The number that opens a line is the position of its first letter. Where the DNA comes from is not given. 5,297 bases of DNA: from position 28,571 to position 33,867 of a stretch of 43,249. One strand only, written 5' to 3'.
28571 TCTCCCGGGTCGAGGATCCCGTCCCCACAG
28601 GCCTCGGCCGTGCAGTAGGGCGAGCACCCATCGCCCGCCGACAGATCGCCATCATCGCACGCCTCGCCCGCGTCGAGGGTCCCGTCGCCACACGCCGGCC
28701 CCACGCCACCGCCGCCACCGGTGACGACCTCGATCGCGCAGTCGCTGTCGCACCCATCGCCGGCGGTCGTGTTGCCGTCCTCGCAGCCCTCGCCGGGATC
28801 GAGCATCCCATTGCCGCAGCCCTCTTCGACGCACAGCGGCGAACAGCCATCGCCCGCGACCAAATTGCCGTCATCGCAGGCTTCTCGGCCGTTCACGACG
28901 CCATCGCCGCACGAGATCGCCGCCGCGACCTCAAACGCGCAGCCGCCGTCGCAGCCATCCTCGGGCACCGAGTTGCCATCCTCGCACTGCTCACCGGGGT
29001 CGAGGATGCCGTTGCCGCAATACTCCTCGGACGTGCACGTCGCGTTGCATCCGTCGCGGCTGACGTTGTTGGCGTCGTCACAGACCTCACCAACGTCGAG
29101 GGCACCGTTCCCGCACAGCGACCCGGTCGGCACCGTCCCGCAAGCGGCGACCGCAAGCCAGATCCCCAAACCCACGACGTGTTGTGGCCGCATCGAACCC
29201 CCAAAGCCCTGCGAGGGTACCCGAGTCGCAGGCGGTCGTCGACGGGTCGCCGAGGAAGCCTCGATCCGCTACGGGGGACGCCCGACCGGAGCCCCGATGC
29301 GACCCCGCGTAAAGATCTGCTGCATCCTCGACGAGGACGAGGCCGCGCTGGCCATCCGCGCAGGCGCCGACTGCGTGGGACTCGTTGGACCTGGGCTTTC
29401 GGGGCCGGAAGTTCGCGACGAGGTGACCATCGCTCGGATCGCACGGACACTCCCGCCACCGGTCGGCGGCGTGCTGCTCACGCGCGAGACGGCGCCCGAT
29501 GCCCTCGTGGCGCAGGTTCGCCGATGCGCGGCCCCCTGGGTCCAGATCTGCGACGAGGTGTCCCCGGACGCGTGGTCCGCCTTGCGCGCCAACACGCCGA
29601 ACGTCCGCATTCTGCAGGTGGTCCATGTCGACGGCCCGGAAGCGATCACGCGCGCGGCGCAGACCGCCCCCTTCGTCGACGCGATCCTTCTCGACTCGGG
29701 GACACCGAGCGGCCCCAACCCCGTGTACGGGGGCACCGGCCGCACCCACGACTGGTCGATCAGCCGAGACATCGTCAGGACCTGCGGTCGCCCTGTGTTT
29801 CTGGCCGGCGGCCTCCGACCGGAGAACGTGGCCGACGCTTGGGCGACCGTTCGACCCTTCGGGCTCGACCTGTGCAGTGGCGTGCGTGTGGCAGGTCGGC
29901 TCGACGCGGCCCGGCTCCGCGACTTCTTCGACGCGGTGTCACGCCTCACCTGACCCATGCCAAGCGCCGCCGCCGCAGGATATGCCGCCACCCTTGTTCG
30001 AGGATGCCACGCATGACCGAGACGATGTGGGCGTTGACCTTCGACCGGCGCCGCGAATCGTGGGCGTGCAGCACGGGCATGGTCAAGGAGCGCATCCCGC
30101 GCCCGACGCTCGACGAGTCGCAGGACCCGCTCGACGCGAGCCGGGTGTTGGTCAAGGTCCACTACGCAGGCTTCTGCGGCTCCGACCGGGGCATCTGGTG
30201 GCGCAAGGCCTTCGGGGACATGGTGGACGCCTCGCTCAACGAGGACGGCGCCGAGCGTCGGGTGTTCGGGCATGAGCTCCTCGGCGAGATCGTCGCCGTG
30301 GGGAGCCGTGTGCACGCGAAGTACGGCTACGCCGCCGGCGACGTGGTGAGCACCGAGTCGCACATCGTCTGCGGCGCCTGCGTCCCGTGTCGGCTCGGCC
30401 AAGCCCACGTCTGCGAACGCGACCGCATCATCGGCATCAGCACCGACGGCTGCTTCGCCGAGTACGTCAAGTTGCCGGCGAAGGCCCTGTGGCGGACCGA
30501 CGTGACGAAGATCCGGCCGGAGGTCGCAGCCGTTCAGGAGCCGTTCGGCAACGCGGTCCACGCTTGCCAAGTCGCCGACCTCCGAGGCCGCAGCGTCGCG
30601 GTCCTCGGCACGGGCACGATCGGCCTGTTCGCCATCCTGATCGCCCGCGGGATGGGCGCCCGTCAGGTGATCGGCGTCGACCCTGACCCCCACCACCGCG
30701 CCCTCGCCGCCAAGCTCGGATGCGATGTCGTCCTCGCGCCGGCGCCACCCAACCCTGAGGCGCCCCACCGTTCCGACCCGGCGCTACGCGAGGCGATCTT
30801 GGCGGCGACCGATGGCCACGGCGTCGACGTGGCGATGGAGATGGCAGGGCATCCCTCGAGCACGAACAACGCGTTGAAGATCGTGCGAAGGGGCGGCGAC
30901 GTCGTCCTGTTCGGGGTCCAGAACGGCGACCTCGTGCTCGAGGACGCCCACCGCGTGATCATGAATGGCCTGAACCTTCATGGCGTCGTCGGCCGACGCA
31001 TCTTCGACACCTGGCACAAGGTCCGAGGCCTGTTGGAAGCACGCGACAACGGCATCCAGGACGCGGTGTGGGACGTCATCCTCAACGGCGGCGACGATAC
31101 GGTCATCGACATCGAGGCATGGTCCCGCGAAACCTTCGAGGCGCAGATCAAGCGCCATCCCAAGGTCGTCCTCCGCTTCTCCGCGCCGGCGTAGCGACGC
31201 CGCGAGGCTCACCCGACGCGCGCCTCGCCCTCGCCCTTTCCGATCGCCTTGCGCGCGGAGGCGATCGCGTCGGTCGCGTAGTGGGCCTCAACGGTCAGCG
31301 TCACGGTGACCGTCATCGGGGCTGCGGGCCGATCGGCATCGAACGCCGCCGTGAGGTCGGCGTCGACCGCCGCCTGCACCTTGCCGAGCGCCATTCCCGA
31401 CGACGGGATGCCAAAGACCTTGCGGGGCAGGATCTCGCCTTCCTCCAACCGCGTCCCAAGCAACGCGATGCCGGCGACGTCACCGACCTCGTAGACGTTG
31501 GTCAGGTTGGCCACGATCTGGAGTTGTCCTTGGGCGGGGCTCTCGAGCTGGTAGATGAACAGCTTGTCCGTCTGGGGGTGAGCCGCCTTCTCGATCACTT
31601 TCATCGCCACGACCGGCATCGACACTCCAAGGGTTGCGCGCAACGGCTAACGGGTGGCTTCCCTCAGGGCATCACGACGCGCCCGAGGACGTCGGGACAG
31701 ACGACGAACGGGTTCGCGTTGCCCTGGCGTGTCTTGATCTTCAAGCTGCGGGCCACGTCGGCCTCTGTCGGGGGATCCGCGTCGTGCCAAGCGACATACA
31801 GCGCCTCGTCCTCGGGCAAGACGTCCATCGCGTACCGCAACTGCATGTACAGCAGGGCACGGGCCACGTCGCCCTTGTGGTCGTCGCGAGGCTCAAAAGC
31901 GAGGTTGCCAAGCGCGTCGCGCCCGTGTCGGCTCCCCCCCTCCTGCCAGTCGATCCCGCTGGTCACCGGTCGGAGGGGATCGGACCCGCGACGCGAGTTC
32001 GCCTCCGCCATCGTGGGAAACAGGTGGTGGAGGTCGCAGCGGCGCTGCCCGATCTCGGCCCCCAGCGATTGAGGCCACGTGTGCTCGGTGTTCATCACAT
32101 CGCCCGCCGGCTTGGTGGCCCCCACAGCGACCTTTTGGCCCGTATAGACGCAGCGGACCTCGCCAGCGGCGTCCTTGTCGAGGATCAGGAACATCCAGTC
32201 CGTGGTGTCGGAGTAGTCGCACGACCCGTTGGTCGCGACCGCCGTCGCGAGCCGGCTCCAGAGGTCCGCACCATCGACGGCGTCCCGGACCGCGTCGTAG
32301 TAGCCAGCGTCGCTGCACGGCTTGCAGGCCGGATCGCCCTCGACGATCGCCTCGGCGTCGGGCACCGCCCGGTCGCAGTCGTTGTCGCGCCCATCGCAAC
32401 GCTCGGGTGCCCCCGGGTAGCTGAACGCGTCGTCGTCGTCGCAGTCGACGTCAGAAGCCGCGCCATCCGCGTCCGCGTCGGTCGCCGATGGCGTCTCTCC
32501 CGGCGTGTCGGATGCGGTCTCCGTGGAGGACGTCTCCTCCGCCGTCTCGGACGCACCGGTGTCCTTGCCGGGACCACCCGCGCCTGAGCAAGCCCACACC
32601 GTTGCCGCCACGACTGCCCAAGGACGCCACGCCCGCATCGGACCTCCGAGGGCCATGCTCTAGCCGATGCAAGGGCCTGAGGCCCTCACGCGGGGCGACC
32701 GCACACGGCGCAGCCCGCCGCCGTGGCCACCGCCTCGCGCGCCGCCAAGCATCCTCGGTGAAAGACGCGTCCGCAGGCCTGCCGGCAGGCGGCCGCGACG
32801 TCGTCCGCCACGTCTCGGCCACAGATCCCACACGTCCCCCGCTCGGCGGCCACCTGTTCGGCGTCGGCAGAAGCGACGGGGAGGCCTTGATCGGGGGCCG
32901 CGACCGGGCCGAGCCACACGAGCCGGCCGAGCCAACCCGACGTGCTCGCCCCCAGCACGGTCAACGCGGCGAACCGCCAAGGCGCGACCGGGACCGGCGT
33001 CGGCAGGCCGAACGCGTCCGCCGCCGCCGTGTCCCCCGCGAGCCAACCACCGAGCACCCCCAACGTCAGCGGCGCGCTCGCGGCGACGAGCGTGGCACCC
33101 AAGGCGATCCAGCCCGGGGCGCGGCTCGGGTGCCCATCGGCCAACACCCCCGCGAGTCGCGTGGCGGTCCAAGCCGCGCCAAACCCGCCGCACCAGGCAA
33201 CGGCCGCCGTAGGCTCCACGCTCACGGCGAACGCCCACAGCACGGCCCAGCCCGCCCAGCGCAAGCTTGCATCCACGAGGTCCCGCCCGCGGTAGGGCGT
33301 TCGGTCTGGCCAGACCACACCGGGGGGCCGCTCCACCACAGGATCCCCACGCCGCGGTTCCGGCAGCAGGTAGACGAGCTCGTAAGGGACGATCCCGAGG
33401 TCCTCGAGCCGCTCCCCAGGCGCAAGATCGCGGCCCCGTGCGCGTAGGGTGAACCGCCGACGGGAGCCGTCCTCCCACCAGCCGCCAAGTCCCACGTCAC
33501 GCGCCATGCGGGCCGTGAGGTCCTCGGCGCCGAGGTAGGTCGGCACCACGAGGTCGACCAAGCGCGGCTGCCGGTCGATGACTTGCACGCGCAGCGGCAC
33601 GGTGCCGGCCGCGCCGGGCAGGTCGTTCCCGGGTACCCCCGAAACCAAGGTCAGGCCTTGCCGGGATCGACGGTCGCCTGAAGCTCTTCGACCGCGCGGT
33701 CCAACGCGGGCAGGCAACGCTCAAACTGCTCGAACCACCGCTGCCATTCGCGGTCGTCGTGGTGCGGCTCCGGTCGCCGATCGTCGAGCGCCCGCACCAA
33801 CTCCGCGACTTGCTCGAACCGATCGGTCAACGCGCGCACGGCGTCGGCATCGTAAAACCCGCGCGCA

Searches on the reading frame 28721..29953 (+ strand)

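Call 81: search_protein_families(library=pfam, proteins=[window:28721-29953:+], max_evalue=0.01)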
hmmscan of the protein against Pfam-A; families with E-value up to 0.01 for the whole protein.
window:28721-29953:+ (410 aa): 1 family
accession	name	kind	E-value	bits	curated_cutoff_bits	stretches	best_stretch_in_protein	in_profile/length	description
PF00697.28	PRAI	-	8.7e-18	65.2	22.7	1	197-404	1-192/193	N-(5'phosphoribosyl)anthranilate (PRA) isomerase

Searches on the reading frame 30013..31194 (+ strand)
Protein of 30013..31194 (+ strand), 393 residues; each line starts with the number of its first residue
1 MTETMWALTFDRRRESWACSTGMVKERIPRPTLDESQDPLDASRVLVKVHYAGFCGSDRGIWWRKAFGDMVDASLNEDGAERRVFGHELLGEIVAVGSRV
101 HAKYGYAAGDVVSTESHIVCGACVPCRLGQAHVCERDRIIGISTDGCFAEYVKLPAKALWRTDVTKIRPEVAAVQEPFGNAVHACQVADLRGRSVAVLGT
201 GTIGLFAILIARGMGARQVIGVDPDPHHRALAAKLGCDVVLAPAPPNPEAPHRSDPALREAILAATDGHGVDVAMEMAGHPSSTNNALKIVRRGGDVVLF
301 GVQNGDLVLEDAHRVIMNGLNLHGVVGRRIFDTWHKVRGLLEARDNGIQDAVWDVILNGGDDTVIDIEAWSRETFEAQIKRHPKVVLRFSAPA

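Call 81: search_protein_families(library=pfam, proteins=[window:30013-31194:+], max_evalue=0.01)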
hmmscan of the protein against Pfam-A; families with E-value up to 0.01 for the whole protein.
window:30013-31194:+ (393 aa): 5 families
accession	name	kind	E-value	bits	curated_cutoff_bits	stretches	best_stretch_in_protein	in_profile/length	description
PF00107.32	ADH_zinc_N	-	6e-25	88.1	31.8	1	203-340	2-126/129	Zinc-binding dehydrogenase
PF08240.17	ADH_N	-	2.7e-19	69.8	23.5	1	43-161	3-101/104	Alcohol dehydrogenase GroES-like domain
PF16912.11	Glu_dehyd_C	-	7.9e-05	22.7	34.9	1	181-308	20-137/211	Glucose dehydrogenase C-terminus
PF01262.27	AlaDh_PNT_C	-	0.00053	19.9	23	1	179-229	15-64/214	Alanine dehydrogenase/PNT, C-terminal domain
PF02826.25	2-Hacid_dh_C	-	0.00059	19.7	25.1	1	183-237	27-80/178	D-isomer specific 2-hydroxyacid dehydrogenase, NAD binding domain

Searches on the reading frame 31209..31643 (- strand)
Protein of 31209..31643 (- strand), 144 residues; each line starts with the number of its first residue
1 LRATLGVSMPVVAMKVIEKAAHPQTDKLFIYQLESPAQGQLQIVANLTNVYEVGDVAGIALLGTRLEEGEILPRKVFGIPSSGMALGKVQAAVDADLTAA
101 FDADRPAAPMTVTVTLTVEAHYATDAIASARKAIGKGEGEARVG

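Call 6: search_protein_families(library=pfam, proteins=[window:31209-31643:-], max_evalue=0.01)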
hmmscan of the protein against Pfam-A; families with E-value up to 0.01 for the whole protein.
window:31209-31643:- (144 aa): 1 family
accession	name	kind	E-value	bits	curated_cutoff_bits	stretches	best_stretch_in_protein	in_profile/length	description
PF01588.26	tRNA_bind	-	1e-07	32.4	27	1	15-90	5-76/96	Putative tRNA binding domain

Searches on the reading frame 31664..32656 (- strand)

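Call 6: search_protein_families(library=pfam, proteins=[window:31664-32656:-], max_evalue=0.01)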
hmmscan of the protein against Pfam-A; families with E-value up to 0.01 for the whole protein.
window:31664-32656:- (330 aa): 2 families
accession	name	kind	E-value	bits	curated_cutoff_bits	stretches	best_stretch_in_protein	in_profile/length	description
PF04231.19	Endonuclease_1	-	3.9e-27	96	25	1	138-320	26-233/235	Endonuclease I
PF11617.13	Cu-binding_MopE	-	4e-08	33.8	27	1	71-95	1-25/30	Putative metal-binding motif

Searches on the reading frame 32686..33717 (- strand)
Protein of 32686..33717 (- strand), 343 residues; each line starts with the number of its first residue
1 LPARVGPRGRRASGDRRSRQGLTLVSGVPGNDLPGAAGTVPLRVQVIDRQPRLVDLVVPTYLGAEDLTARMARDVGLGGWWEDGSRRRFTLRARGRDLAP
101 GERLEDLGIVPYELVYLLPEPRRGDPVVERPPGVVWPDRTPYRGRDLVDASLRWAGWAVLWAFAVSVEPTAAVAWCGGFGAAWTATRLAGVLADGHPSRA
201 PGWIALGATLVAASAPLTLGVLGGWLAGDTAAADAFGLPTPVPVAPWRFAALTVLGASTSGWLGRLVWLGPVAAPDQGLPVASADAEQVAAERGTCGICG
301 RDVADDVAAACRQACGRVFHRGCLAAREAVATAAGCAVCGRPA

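Call 6: search_protein_families(library=pfam, proteins=[window:32686-33717:-], max_evalue=0.01)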
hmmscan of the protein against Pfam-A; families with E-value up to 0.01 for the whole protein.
window:32686-33717:- (343 aa): 1 family
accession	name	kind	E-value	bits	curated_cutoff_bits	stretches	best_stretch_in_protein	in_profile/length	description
PF13639.12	zf-RING_2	-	0.00028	21.5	27.3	1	295-339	2-43/44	Ring finger domain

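Call 22: search_protein_families(library=ncbifam, proteins=[window:32686-33648:-], max_evalue=0.01)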
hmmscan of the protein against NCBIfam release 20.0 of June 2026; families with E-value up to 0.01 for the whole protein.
window:32686-33648:- (320 aa): 0 families

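Call 67: search_protein_representatives(protein=window:32686-33648:-)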
Query: 320 residues. Proteins with E-value up to 0.001 (for the whole library): 69; up to 1e-10: 49; up to 1e-30: 22. The best 69 are listed.
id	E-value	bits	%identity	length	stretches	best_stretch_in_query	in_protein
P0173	7.7e-168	574.3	82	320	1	1-320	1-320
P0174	3.8e-71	256.3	51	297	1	11-319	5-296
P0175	1.6e-65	237.8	52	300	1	9-318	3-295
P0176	4.0e-63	229.9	52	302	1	11-319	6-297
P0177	1.5e-54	201.7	47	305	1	11-317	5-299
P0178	1.7e-53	198.2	51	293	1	11-318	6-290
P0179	8.8e-43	163.0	48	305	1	11-318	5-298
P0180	3.0e-42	161.2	39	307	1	11-317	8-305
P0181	3.0e-40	154.7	41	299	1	14-318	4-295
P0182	3.3e-37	144.7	52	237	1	10-250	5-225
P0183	2.2e-36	141.9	56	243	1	14-198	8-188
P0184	6.7e-36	140.4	52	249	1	10-160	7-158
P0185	1.2e-35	139.5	42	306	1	16-318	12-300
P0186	9.0e-35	136.7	40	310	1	16-317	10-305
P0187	3.7e-34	134.6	41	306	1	13-320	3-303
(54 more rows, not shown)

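Call 75: predict_structure(alignment_id=A5)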
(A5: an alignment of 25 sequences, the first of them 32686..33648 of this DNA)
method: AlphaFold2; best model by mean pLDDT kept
length: 320 residues; sequences in the alignment: 25
mean_pLDDT: 81.8   pTM: 0.56
mean pLDDT of the five models: 81.8, 80.7, 79.3, 78.7, 78.3
residues with pLDDT >= 90: 154; 70-90: 89; 50-70: 55; < 50: 22
segments of 3 or more residues with pLDDT < 50: 1-8, 249-260
pLDDT, mean of each block of 10 residues (from residue 1): 45 82 89 96 96 90 94 96 96 93 75 64 94 94 90 95 91 76 91 71 54 61 88 94 67 45 58 90 90 91 87 75
secondary structure, 60 per line:
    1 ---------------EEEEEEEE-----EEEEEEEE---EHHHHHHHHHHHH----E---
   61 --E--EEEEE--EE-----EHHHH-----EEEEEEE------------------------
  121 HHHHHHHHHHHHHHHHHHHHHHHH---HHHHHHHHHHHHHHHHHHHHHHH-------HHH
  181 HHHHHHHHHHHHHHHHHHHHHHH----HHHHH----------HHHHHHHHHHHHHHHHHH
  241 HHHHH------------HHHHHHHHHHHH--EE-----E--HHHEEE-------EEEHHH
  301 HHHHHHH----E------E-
elements in order: E16-23 E29-36 H41-52 E66-70 H81-84 E90-96 H121-144 H148-170 H178-203 H208-212 H223-245 H258-269 E285-287 E295-297 H298-307
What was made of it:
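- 32686..33648 (-): Conserved membrane protein, 320 aa: N-terminal ubiquitin-like domain, four TM helices, C-terminal C4HC3 zinc finger. AlphaFold2 gives pLDDT 81.8 (call 75).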

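Call 79: fold_search(model_id=the predicted structure, library=pdb)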
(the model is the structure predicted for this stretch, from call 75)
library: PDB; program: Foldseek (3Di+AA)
matches with E <= 10: 1119; with E <= 0.001: 97
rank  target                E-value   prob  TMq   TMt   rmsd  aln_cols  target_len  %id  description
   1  7b9f_X                2.1e-05  1.00  0.20  0.15  14.8       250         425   13  Structure of the mycobacterial ESX-5 Type VII Secretion System hexameric pore complex (released 2021-07-07)
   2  6umm_B                2.5e-05  1.00  0.22  0.17  26.3       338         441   16  A complete structure of the ESX-3 translocon complex (released 2019-10-23)
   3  7b9s_5                6.1e-05  0.99  0.19  0.14  15.2       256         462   12  Structure of the mycobacterial ESX-5 Type VII Secretion System hexameric pore complex (released 2021-07-07)
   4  3b08_G                9.8e-05  1.00  0.22  0.44   3.0        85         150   20  Crystal structure of the mouse HOIL1-L-NZF in complex with linear di-ubiquitin (released 2011-12-14)
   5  7np7_D2               1.1e-04  0.99  0.20  0.16  22.0       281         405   14  Structure of an intact ESX-5 inner membrane complex, Composite C1 model (released 2021-06-02)
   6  8j0a_A                1.2e-04  1.00  0.21  0.77   3.1        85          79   18  Robust design of effective allosteric activator UbV R4 for Rsp5 E3 ligase using the machine-learning tool ProteinMPNN (released 2023-08-09)
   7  7b9f_D                1.2e-04  0.98  0.19  0.13  19.3       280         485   15  Structure of the mycobacterial ESX-5 Type VII Secretion System hexameric pore complex (released 2021-07-07)
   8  8djh_A                2.1e-04  1.00  0.21  0.65   2.8        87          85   13  Ternary complex of SUMO1 with a phosphomimetic SIM of PML and zinc (released 2022-08-10)
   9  6fno_D                2.2e-04  1.00  0.22  0.70   5.8        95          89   16  Caldiarchaeum Subterraneum Ubiquitin:Rpn11-homolog complex, zinc soak (released 2018-07-25)
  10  3rcz_A                2.5e-04  1.00  0.21  0.80   2.9        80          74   15  Rad60 SLD2 Ubc9 Complex (released 2011-04-27)
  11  6xa9_B                2.5e-04  1.00  0.21  0.75   3.0        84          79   18  SARS CoV-2 PLpro in complex with ISG15 C-terminal domain propargylamide (released 2020-06-17)
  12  7wfc_B                2.7e-04  1.00  0.22  0.76   3.3        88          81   20  X-ray structure of HKU1-PLP2(Cys109Ser) catalytic mutant in complex with free ubiquitin (released 2022-12-28)
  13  7k5j_X                2.7e-04  1.00  0.20  0.78   3.0        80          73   21  Structure of an E1-E2-ubiquitin thioester mimetic (released 2021-04-28)
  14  3vdz_A                3.0e-04  1.00  0.22  0.58   5.7        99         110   17  Tailoring Encodable Lanthanide-Binding Tags as MRI Contrast Agents: xq-dSE3-Ubiquitin at 2.4 Angstroms (released 2012-11-28)
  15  5tla_C                3.0e-04  1.00  0.19  0.38   3.7        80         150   20  Crystal structure of mouse ISG15 (released 2017-05-03)
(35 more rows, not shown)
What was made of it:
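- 32686..33648 (-): Foldseek best hits are EccD of ESX type VII systems, plus ubiquitin/SUMO for residues ~16-96 (call 79).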

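Call 89: search_protein_families(library=phrogs, proteins=[window:32686-33648:-], max_evalue=0.001)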
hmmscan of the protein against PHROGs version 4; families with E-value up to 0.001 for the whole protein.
window:32686-33648:- (320 aa): 0 families
